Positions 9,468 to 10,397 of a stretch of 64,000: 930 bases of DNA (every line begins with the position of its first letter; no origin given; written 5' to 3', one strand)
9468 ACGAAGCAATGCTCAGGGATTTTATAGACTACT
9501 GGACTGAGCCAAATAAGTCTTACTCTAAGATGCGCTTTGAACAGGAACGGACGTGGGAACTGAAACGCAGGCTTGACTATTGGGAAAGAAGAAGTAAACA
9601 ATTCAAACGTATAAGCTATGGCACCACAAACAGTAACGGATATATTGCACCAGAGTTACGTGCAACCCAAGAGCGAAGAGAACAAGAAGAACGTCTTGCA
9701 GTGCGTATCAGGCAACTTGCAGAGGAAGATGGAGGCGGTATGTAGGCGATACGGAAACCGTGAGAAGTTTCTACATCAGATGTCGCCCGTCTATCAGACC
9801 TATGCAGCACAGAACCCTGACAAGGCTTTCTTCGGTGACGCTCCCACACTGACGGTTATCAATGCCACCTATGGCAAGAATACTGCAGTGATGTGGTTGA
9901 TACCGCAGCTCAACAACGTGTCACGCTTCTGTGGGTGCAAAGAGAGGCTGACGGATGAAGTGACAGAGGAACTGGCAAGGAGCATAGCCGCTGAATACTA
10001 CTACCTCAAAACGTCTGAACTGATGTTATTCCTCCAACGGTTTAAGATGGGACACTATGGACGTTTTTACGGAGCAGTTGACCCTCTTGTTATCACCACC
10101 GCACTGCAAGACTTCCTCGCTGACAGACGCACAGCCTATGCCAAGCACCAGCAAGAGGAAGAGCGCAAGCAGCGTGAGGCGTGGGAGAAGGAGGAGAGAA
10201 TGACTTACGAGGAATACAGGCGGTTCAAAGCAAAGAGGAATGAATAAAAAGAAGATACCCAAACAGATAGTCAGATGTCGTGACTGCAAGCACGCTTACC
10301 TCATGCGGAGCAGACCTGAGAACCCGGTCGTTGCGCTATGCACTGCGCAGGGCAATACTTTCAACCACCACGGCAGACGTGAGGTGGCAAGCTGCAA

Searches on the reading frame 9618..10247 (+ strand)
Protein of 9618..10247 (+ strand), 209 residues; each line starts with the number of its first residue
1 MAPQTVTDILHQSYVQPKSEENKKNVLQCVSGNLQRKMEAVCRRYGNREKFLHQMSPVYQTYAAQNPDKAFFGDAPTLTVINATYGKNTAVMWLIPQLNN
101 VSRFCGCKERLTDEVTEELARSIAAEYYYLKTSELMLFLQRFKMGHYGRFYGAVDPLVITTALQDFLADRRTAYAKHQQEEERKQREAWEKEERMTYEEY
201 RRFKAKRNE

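Call 5: search_protein_families(library=pfam, proteins=[window:9618-10247:+], max_evalue=0.01)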
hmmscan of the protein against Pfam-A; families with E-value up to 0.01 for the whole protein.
window:9618-10247:+ (209 aa): 1 family
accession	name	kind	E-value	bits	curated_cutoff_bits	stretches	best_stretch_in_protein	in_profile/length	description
PF20338.3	DUF6633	-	6.2e-21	75.3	27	1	117-205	8-102/105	Family of unknown function (DUF6633)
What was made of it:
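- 9729..10247 (+): DUF6633 gene, the conserved downstream neighbour. It occupies the position that DnaC-like loader genes hold in relatives. Pfam 75.3 bits (call 5).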

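Call 6: search_protein_families(library=phrogs, proteins=[window:9618-10247:+], max_evalue=0.01)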
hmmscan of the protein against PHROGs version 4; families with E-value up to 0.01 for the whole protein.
window:9618-10247:+ (209 aa): 2 families
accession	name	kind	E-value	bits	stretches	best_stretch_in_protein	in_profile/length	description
phrog_29547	-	unknown function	3.7e-19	70.2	1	74-193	14-133/212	-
phrog_35728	-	unknown function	5e-11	43.5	1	61-206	30-176/229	-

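Call 35: search_protein_families(library=ncbifam, proteins=[window:9729-10247:+], max_evalue=0.01)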
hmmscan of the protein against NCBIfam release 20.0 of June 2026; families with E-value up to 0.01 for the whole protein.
window:9729-10247:+ (172 aa): 1 family
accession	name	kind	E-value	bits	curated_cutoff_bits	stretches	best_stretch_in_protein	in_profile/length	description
NF010459.0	PRK13884.1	subfamily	0.0075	15.8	156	1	70-126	117-172/178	conjugal transfer peptidase TraF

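Call 84: find_homologous_proteins(query=window:9729-10247:+)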
Query window:9729-10247:+ (172 aa): 214 proteins with E <= 0.001 among 238 candidates; the best 120 are listed.
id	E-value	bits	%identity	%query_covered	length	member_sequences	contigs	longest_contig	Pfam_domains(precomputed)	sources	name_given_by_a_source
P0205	2.1e-106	371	97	97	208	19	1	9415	PF20338.4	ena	-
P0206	1.1e-105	369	96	97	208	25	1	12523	PF20338.4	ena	-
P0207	4.5e-85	302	78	97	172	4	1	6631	PF20338.4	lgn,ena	-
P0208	1.5e-70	254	62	99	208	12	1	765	PF20338.4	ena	-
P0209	1.1e-69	252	62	98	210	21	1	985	PF20338.4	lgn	-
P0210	2.4e-68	247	64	96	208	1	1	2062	PF20338.4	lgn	-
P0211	7.3e-67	242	66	90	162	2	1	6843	PF20338.4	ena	-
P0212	1.9e-62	228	63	90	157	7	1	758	PF20338.4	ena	-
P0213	2.2e-59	218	58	100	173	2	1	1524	PF20338.4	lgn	-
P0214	1.2e-58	216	62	97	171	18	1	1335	PF20338.4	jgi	jgi:hypothetical protein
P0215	1.0e-57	213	62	97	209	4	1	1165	PF20338.4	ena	-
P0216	1.4e-56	209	55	97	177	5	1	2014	PF20338.4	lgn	-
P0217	3.9e-53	198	59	91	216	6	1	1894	PF20338.4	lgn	-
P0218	3.4e-52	195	57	94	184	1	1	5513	PF20338.4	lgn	-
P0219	9.2e-52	193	54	95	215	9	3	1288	PF20338.4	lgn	-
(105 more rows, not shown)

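Call 87: search_solved_structures(query=A4, max_evalue=10, show_alignments=1)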
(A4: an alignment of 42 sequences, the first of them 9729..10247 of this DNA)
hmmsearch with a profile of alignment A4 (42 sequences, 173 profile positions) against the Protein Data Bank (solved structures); distinct sequences matched with E-value up to 10: 2.
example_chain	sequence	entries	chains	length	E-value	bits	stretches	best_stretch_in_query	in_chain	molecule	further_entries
8a9q_A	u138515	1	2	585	0.73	12.7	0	4-52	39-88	Albumin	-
5yzg_y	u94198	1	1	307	6.5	9.7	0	32-64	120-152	Pre-mRNA-splicing factor ISY1 homolog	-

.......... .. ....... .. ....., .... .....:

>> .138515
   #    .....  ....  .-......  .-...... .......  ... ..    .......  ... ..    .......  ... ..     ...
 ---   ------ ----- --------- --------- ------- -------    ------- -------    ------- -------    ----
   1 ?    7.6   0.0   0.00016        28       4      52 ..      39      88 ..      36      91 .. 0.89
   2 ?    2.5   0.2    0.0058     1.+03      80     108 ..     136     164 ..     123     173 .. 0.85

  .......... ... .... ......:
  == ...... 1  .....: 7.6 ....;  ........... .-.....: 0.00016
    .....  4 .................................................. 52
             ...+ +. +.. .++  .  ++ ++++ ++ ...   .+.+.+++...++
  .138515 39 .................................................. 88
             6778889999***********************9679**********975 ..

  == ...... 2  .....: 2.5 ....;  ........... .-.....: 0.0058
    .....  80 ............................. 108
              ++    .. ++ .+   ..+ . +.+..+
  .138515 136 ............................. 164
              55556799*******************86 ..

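Call 91: predict_structure(alignment_id=A4)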
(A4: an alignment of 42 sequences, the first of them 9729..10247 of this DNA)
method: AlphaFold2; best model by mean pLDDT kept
length: 172 residues; sequences in the alignment: 42
mean_pLDDT: 92.1   pTM: 0.83
mean pLDDT of the five models: 92.1, 92.0, 91.4, 90.8, 90.0
residues with pLDDT >= 90: 132; 70-90: 32; 50-70: 8; < 50: 0
segments of 3 or more residues with pLDDT < 50: none
pLDDT, mean of each block of 10 residues (from residue 1): 91 97 97 97 98 98 89 90 98 98 95 78 96 97 94 74 80 75
secondary structure, 60 per line:
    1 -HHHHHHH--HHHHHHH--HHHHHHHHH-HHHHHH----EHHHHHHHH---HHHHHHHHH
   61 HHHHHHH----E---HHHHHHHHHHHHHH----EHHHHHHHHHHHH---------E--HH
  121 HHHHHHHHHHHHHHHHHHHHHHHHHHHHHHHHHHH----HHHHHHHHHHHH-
elements in order: H2-8 H11-17 H20-28 H30-35 H41-48 H52-67 H76-89 H95-106 H119-155 H160-171
